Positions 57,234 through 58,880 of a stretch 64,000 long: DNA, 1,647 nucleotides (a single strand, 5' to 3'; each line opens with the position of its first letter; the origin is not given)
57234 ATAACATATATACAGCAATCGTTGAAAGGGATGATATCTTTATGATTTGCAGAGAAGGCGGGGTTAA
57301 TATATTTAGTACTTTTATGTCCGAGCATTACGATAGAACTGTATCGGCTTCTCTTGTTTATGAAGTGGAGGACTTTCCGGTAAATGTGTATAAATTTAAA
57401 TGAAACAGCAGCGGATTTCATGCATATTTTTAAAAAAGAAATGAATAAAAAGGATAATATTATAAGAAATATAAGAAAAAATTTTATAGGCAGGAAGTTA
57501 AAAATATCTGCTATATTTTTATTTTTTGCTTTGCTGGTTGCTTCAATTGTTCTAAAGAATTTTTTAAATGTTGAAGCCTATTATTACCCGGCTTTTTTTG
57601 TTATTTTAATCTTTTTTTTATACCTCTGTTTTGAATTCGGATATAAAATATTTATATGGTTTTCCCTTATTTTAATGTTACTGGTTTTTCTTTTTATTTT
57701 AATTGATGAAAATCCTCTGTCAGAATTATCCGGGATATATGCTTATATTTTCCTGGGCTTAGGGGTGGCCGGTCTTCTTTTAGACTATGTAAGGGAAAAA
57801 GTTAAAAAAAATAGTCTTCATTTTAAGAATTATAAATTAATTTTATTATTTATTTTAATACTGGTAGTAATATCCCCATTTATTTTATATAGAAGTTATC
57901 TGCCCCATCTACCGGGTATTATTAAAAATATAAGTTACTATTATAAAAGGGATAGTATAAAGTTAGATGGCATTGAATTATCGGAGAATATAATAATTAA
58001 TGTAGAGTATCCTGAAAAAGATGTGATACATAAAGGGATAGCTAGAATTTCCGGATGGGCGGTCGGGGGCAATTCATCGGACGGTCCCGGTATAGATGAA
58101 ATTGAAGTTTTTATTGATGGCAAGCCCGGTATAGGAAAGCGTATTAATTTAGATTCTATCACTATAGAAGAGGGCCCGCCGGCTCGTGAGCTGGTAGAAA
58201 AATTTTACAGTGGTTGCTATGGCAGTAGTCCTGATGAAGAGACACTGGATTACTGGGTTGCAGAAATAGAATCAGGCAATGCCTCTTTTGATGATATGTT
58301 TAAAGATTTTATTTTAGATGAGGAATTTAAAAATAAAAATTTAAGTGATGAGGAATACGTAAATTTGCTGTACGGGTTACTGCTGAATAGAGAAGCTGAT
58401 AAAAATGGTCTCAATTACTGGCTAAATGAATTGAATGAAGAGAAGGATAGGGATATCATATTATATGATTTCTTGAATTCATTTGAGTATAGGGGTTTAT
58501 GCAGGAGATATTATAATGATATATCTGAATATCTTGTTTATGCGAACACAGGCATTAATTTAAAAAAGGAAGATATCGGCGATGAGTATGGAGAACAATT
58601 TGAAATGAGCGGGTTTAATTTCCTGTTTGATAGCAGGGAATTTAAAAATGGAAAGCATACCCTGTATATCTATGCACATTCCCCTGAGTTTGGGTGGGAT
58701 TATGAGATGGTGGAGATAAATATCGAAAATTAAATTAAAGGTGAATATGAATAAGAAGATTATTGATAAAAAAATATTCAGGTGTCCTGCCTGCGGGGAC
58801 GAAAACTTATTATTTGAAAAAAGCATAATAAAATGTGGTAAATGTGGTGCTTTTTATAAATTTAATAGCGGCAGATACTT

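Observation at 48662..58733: Two paralogous membrane proteins share a novel extracytoplasmic domain, and one copy is interrupted by a DUF4214 insertion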

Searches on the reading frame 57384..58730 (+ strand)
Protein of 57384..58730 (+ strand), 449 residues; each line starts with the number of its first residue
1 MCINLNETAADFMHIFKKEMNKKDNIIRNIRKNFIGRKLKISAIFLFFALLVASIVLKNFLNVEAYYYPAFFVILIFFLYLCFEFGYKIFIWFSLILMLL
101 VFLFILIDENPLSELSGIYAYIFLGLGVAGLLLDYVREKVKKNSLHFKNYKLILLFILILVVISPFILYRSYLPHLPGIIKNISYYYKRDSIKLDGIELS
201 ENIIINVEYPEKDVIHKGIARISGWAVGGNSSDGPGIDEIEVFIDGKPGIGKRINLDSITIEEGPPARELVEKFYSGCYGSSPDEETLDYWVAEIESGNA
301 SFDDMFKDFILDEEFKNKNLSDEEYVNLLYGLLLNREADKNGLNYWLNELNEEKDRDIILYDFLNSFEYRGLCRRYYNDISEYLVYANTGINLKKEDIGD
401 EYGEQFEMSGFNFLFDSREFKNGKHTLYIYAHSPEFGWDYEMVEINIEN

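Call 4: search_protein_families(library=pfam, proteins=[window:57384-58730:+], max_evalue=1)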
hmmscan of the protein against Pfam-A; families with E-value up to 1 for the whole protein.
window:57384-58730:+ (449 aa): 3 families
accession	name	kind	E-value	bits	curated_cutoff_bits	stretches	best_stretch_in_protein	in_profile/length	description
PF13946.11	DUF4214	-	1.9e-19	69.9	23.2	2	308-371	3-70/72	Domain of unknown function (DUF4214)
PF03356.20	Pox_LP_H2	-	0.14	12.4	27.6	1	126-169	6-48/188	Viral late protein H2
PF19529.4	DUF6057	-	0.16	11.3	29.8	1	42-173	78-214/569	Family of unknown function (DUF6057)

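Call 9: find_homologous_proteins(query=window:57384-58730:+)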
Query window:57384-58730:+ (449 aa): 17 proteins with E <= 0.001 among 8000 candidates.
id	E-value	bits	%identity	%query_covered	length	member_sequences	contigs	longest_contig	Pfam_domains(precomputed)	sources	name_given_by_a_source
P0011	1.2e-296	1002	100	100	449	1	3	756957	PF13946.12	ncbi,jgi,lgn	-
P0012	8.2e-180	617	65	94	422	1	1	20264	PF13946.12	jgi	-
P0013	2.7e-178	612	65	96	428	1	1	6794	PF13946.12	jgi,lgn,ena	-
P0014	3.4e-173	595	62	96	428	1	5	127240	PF13946.12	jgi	jgi:hypothetical protein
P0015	5.0e-169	581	62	96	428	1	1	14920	PF13946.12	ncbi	-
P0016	8.8e-134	465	53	92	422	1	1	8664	PF13946.12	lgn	-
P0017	2.0e-118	414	55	78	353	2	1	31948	PF13946.12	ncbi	ncbi:MAG: DUF4214 domain-containing protein [Actinomycetota bacterium]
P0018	2.3e-116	408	52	77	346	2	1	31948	PF13946.12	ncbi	ncbi:MAG: DUF4214 domain-containing protein [Actinomycetota bacterium]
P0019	5.0e-102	360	46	92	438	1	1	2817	PF13946.12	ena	-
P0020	6.7e-80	287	36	92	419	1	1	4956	PF13946.12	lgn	-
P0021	8.1e-60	221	37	93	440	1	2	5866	PF13946.12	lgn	-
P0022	3.8e-55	206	34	94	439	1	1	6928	PF13946.12,PF09515.16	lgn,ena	-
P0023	1.1e-38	151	32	87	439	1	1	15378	PF13946.12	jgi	-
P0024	1.0e-27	115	41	24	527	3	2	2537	PF13472.13,PF13946.12,PF00657.29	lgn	-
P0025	4.1e-22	97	38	26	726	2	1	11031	PF13946.12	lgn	-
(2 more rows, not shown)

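Call 25: find_encoding_contigs(protein=P0012, flank=10000, max_places=3)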
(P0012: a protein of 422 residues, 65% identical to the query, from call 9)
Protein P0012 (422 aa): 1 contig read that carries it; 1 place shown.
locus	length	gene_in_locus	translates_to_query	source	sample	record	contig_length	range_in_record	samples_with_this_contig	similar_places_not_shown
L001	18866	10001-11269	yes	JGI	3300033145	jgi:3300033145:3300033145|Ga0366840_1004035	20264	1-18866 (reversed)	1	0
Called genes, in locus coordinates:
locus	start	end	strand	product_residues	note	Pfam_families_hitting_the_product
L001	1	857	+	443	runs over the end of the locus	-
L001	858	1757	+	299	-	-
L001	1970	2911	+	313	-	PF03706:LPG_synthase_TM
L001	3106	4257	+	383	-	PF07478:Dala_Dala_lig_C, PF02655:ATP-grasp_3 (weak), PF02786:CPSase_L_D2 (faint), PF13535:ATP-grasp_4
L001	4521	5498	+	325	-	PF13379:NMT1_2, PF09084:NMT1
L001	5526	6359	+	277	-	PF00528:BPD_transp_1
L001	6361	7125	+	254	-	PF00005:ABC_tran, PF13304:AAA_21 (faint)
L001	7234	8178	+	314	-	PF00535:Glycos_transf_2, PF10111:Glyco_tranf_2_2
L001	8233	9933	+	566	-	-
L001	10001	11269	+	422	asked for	PF13946:DUF4214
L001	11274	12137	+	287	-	PF05148:Methyltransf_8 (weak), PF13489:Methyltransf_23 (weak), PF08241:Methyltransf_11, PF08242:Methyltransf_12 (weak), PF13847:Methyltransf_31 (weak), PF13649:Methyltransf_25 (weak)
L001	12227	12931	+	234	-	PF00398:RrnaAD (weak), PF05219:DREV (weak), PF05401:NodS (weak), PF13489:Methyltransf_23, PF13649:Methyltransf_25, PF13847:Methyltransf_31 (weak), PF08241:Methyltransf_11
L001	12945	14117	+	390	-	PF01071:GARS_A, PF02222:ATP-grasp, PF02655:ATP-grasp_3, PF13535:ATP-grasp_4, PF18603:LAL_C2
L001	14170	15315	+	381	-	PF01041:DegT_DnrJ_EryC1, PF00155:Aminotran_1_2, PF00266:Aminotran_5 (weak)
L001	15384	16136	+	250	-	PF05219:DREV (faint), PF13489:Methyltransf_23, PF13847:Methyltransf_31 (faint), PF08241:Methyltransf_11, PF08242:Methyltransf_12 (weak)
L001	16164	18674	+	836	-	PF13946:DUF4214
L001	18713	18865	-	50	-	?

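Call 29: predict_structure(alignment_id=A5)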
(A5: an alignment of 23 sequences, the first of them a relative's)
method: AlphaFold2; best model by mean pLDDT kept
length: 449 residues; sequences in the alignment: 23
mean_pLDDT: 79.9   pTM: 0.55
mean pLDDT of the five models: 79.9, 77.6, 76.5, 73.2, 72.9
residues with pLDDT >= 90: 156; 70-90: 177; 50-70: 108; < 50: 8
segments of 3 or more residues with pLDDT < 50: 1-3, 63-67
pLDDT, mean of each block of 10 residues (from residue 1): 65 79 74 59 64 59 49 61 66 79 75 72 73 67 58 65 62 73 80 79 88 85 89 84 90 78 80 93 94 91 94 90 95 93 94 89 94 91 80 88 89 90 93 91 92
secondary structure, 60 per line:
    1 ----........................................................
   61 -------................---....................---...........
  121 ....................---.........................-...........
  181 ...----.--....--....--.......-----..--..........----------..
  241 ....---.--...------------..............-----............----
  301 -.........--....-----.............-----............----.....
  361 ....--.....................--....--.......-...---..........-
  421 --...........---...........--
elements in order: H5-60 H68-83 H87-106 H110-140 H144-168 H170-183 E191-194 E197-200 E203-209 E219-228 E239-244 E251-253 H266-279 H285-296 H302-310 H313-316 H322-334 H340-351 H356-364 H367-387 E390-393 H396-402 E410-416 E423-433 E437-447

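Call 35: search_protein_families(library=ncbifam, proteins=[window:57384-58730:+], max_evalue=1)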
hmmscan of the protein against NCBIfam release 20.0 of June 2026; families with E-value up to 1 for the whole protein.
window:57384-58730:+ (449 aa): 0 families

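Call 38: fold_search(model_id=the predicted structure, library=pdb)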
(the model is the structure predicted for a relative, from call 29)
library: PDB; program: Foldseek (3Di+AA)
matches with E <= 10: 472; with E <= 0.001: 0
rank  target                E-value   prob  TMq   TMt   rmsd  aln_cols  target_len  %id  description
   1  8imk_1                8.9e-03  1.00  0.21  0.21  16.2       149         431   16  D3-D4, D1-D2, D'3-D'4, D'1-D'2 cylinder in cyanobacterial phycobilisome from Anthocerotibacter panamensis (Cluster C) (released 2023-10-25)
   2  3nph                  9.9e-03  1.00  0.21  0.59   4.5       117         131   15  Crystal structure of the pfam00427 domain from Synechocystis sp. PCC 6803 (released 2011-06-29)
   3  7sc8_BK               1.2e-02  1.00  0.20  0.43   8.7       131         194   18  Synechocystis PCC 6803 Phycobilisome rod from PBS sample (released 2022-08-31)
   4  3osj_C                1.5e-02  1.00  0.20  0.57   4.6       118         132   10  X-Ray Structure of Phycobilisome LCM core-membrane linker polypeptide (fragment 254-400) from Synechocystis sp. PCC 68 (released 2010-10-06)
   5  9wg7_A1               1.6e-01  0.99  0.19  0.39   4.1       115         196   14  The structure of phycobilisome with a bicylindrical core from the cyanobacterium Synechococcus elongatus PCC 7942 (released 2026-04-01)
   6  9wg7_42               2.2e-01  0.99  0.20  0.34   3.9       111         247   14  The structure of phycobilisome with a bicylindrical core from the cyanobacterium Synechococcus elongatus PCC 7942 (released 2026-04-01)
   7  6tn6                  2.9e-01  0.94  0.09  0.09   1.3        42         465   14  X-ray structure of the endo-beta-1,4-mannanase from Thermotoga petrophila (released 2020-04-29)
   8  6ndq_A                3.0e-01  0.57  0.09  0.19   3.6        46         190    9  Crystal structure of a LPMO from Kitasatospora papulosa (released 2019-12-18)
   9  2vtf_B                3.6e-01  0.35  0.07  0.06   9.6        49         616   22  X-ray crystal structure of the Endo-beta-N-acetylglucosaminidase from Arthrobacter protophormiae E173Q mutant reveals  (released 2009-03-31)
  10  4a2m_B                4.2e-01  0.30  0.07  0.05   4.2        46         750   11  Structure of the periplasmic domain of the heparin and heparan sulphate sensing hybrid two component system BT4663 in  (released 2012-05-02)
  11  2a9c_A                4.7e-01  0.23  0.10  0.13  10.4        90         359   19  Crystal structure of R138Q mutant of recombinant chicken sulfite oxidase with the bound product, sulfate, at the activ (released 2005-08-02)
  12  5l7v_B                5.2e-01  0.30  0.08  0.07   4.2        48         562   12  Crystal Structure of BvGH123 with bond transition state analog Galthiazoline. (released 2017-03-22)
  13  9mt4_G                6.2e-01  0.47  0.08  0.23   2.5        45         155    4  Connector structure of phage JohannRWettstein (Bas63) (released 2025-11-19)
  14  6s5z_A                8.1e-01  0.41  0.06  0.31   1.6        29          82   17  Structure of Rib R28N from Streptococcus pyogenes (released 2019-12-11)
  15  5l7u_B                8.1e-01  0.23  0.08  0.07   4.2        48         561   12  Crystal structure of BvGH123 with bound GalNAc (released 2017-03-22)
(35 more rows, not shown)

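Call 43: find_encoding_contigs(protein=P0023, flank=8000, max_places=2)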
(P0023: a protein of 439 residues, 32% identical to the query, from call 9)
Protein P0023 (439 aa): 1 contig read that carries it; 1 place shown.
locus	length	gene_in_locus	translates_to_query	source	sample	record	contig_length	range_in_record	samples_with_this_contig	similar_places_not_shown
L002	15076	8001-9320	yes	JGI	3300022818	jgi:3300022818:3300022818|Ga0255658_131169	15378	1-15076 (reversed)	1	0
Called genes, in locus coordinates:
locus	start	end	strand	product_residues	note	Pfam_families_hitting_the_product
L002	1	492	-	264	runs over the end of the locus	?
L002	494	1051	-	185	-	PF00908:dTDP_sugar_isom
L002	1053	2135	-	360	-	PF01073:3Beta_HSD (weak), PF01370:Epimerase, PF02719:Polysacc_synt_2, PF16363:GDP_Man_Dehyd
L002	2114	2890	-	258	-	PF00483:NTP_transferase, PF12804:NTP_transf_3 (weak)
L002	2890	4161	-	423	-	PF00005:ABC_tran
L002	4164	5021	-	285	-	PF01061:ABC2_membrane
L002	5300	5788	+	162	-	PF04892:VanZ-LLP1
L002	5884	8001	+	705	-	PF09913:DUF2142 (faint), PF13231:PMT_2 (weak), PF13385:Laminin_G_3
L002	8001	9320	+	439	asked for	PF13946:DUF4214 (weak)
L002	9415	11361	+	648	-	PF13727:CoA_binding_3, PF00106:adh_short (faint), PF02629:CoA_binding (faint), PF01073:3Beta_HSD, PF01370:Epimerase, PF02719:Polysacc_synt_2, PF04321:RmlD_sub_bind, PF16363:GDP_Man_Dehyd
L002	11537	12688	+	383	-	PF02350:Epimerase_2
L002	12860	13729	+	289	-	PF01370:Epimerase, PF04321:RmlD_sub_bind, PF02719:Polysacc_synt_2 (weak), PF16363:GDP_Man_Dehyd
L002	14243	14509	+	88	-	-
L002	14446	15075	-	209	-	?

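Call 44: find_encoding_contigs(protein=P0017, flank=10000, max_places=2)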
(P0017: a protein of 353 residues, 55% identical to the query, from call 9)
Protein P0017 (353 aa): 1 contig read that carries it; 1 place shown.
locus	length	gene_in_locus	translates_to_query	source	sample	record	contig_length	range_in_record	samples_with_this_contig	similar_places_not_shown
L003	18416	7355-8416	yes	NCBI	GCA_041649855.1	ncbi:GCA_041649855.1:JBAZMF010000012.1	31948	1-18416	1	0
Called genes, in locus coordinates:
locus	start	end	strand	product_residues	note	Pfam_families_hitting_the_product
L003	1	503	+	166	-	?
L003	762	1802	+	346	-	PF13946:DUF4214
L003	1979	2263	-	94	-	-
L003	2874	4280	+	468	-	PF13946:DUF4214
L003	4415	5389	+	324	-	PF00535:Glycos_transf_2, PF10111:Glyco_tranf_2_2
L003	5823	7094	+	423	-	-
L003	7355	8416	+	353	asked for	PF13946:DUF4214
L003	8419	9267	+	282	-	PF05148:Methyltransf_8, PF13489:Methyltransf_23 (weak), PF08241:Methyltransf_11, PF13649:Methyltransf_25 (weak), PF13847:Methyltransf_31 (weak)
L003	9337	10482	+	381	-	PF00155:Aminotran_1_2, PF01041:DegT_DnrJ_EryC1, PF00266:Aminotran_5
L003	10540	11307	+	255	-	PF13489:Methyltransf_23, PF08241:Methyltransf_11, PF08242:Methyltransf_12, PF13847:Methyltransf_31 (weak)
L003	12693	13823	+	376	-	PF13946:DUF4214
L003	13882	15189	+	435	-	-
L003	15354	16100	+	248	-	-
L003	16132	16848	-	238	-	PF13489:Methyltransf_23 (weak), PF08241:Methyltransf_11, PF08242:Methyltransf_12, PF13649:Methyltransf_25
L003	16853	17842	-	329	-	PF01073:3Beta_HSD, PF01370:Epimerase, PF02719:Polysacc_synt_2, PF04321:RmlD_sub_bind, PF07993:NAD_binding_4, PF16363:GDP_Man_Dehyd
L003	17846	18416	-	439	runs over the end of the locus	PF03721:UDPG_MGDP_dh_N, PF00984:UDPG_MGDP_dh, PF03720:UDPG_MGDP_dh_C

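Call 48: find_related_loci(query=A1, collection=genome_contigs, flank=6000)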
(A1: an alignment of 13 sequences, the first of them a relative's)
Query A1 (449 aa) in genome_contigs; peptide patterns used: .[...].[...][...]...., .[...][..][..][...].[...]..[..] (x = any residue, [..] = any of these).
117 stretches matched a pattern; 5 encode a relative of the query (tblastn E <= 1e-3); 5 distinct loci.
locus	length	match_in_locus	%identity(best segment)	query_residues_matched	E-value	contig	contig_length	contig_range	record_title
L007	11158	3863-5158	62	16-449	1e-163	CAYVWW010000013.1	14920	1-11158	MAG TPA_asm: uncultured Actinomycetota bacterium isolate binchicken_co116_268 genome assembly, contig: NODE_4119_length_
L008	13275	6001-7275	45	22-449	5e-114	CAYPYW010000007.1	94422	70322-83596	MAG TPA_asm: uncultured Actinomycetota bacterium isolate binchicken_co178_258 genome assembly, contig: NODE_467_length_9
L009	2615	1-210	76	380-449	1e-30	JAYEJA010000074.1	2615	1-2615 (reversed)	MAG: Actinomycetota bacterium isolate MAG176 MAG176_74, whole genome shotgun sequence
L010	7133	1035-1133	53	210-247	3e-5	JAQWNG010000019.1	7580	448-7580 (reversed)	MAG: Halioglobus sp. isolate cluster2_bin.173 k141_3578207, whole genome shotgun sequence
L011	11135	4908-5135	33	165-247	4e-5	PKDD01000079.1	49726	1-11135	MAG: Haliea sp. isolate Gammapro6 c_000000000150, whole genome shotgun sequence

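Call 57: search_protein_families(library=pfam, proteins=[L008:539-1873:+, L008:1943-2956:+, L008:3248-5923:+, L008:7312-10152:+, L008:11117-12841:+, L003:5823-7091:+, L002:5884-7998:+], max_evalue=0.1)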
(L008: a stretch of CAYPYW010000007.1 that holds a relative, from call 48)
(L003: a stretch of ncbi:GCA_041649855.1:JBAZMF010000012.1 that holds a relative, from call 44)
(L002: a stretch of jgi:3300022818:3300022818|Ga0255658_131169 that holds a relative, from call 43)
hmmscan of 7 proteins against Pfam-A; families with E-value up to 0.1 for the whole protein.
L008:539-1873:+ (445 aa): 5 families
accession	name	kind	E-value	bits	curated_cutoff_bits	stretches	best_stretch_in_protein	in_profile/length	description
PF01041.23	DegT_DnrJ_EryC1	-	6.7e-90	302.3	19.8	1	44-439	4-359/360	DegT/DnrJ/EryC1/StrS aminotransferase family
PF01053.26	Cys_Met_Meta_PP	-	8.5e-07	28.3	27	1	66-194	55-175/381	Cys/Met metabolism PLP-dependent enzyme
PF00155.27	Aminotran_1_2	-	1.1e-06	28.5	19.7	1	63-192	42-185/361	Aminotransferase class I and II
PF00266.25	Aminotran_5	-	5.5e-06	26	21.5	1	61-203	41-186/371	Aminotransferase class-V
PF01212.27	Beta_elim_lyase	-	0.00065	19.6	27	1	66-193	35-169/288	Beta-eliminating lyase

L008:1943-2956:+ (338 aa): 3 families
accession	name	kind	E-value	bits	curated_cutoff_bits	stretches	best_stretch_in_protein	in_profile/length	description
PF00535.33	Glycos_transf_2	-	7.3e-16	59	23.3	1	12-204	1-164/168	Glycosyl transferase family 2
PF13641.12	Glyco_tranf_2_3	-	0.00053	20.5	27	1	11-64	3-54/230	Glycosyltransferase like family 2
PF10111.15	Glyco_tranf_2_2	-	0.048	13.6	27.3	0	13-75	4-63/276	Glycosyltransferase like family 2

L008:3248-5923:+ (892 aa): 2 families
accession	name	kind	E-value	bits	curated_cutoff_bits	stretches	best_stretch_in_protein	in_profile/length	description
PF11847.13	GT-C_AftD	-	1.2e-12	47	26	1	64-461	53-442/661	Alpha-(1->3)-arabinofuranosyltransferase, N-terminal GT-C domain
PF24890.1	ALN_composite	-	0.015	15.7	27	0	231-260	20-49/55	Allantoinase, composite domain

L008:7312-10152:+ (947 aa): 1 family
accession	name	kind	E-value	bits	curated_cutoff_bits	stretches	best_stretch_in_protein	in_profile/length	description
PF09586.16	YfhO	-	4.3e-11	42.4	28.5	1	845-921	758-835/835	Bacterial membrane protein YfhO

L008:11117-12841:+ (575 aa): 1 family
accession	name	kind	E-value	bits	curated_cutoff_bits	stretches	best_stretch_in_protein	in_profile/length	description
PF13231.12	PMT_2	-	9.9e-05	23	26.1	1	98-249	9-157/160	Dolichyl-phosphate-mannose-protein mannosyltransferase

L003:5823-7091:+ (423 aa): 3 families
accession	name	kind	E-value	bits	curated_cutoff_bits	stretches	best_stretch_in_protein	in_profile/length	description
PF15637.11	Tox-HNH-HHH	-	0.005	17.6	26.1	0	128-169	12-53/103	HNH/Endo VII superfamily nuclease toxin with a HHH motif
PF11874.13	DUF3394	-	0.0055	16.8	28.2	1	244-336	12-94/181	Domain of unknown function (DUF3394)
PF13567.11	DUF4131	-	0.029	14.5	31.6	0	55-107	9-61/165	Domain of unknown function (DUF4131)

L002:5884-7998:+ (705 aa): 3 families
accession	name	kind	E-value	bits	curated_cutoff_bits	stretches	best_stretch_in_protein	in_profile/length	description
PF13385.13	Laminin_G_3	-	6e-15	56.1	27.6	1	349-494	12-151/151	Concanavalin A-like lectin/glucanases superfamily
PF09913.15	DUF2142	-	1.2e-08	34.7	30.1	1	150-303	121-272/395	Predicted membrane protein (DUF2142)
PF13231.12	PMT_2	-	7e-08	33.3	26.1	1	156-288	24-156/160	Dolichyl-phosphate-mannose-protein mannosyltransferase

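Call 79: search_protein_families(library=pfam, proteins=[L001:16164-18671:+, L003:11325-13820:+], max_evalue=0.1)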
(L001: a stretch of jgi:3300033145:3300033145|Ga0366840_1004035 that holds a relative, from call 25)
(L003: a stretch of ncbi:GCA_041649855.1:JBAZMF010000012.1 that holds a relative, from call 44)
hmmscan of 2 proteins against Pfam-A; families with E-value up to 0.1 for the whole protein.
L001:16164-18671:+ (836 aa): 2 families
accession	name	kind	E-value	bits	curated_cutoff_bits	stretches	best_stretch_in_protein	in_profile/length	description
PF13946.11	DUF4214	-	3.7e-14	53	23.2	1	780-831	19-71/72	Domain of unknown function (DUF4214)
PF00427.26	PBS_linker_poly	-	0.078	13.5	28.7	0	727-831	7-116/126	Phycobilisome Linker polypeptide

L003:11325-13820:+ (832 aa): 1 family
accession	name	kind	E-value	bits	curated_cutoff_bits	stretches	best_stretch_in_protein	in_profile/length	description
PF13946.11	DUF4214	-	1.2e-10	41.8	23.2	1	774-825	19-71/72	Domain of unknown function (DUF4214)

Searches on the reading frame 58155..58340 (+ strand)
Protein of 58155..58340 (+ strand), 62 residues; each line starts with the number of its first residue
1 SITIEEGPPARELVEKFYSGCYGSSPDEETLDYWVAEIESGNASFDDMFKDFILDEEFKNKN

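Call 57: search_protein_families(library=pfam, proteins=[window:58155-58340:+], max_evalue=0.1)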
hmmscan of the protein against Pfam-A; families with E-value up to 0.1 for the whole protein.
window:58155-58340:+ (62 aa): 1 family
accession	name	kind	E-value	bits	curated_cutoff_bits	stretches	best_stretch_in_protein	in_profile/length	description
PF13946.11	DUF4214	-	0.00012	22.5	23.2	1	12-61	22-71/72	Domain of unknown function (DUF4214)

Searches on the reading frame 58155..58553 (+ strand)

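Call 57: search_protein_families(library=pfam, proteins=[window:58155-58553:+], max_evalue=0.1)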
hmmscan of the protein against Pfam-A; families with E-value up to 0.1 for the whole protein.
window:58155-58553:+ (133 aa): 1 family
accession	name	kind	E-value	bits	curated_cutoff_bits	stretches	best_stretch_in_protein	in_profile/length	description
PF13946.11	DUF4214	-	3.4e-21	75.5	23.2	2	51-114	3-70/72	Domain of unknown function (DUF4214)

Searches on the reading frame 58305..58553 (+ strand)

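Call 57: search_protein_families(library=pfam, proteins=[window:58305-58553:+], max_evalue=0.1)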
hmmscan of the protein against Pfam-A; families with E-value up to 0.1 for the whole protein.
window:58305-58553:+ (83 aa): 1 family
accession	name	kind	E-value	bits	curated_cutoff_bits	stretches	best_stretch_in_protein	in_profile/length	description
PF13946.11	DUF4214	-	1.3e-17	64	23.2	1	2-64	4-70/72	Domain of unknown function (DUF4214)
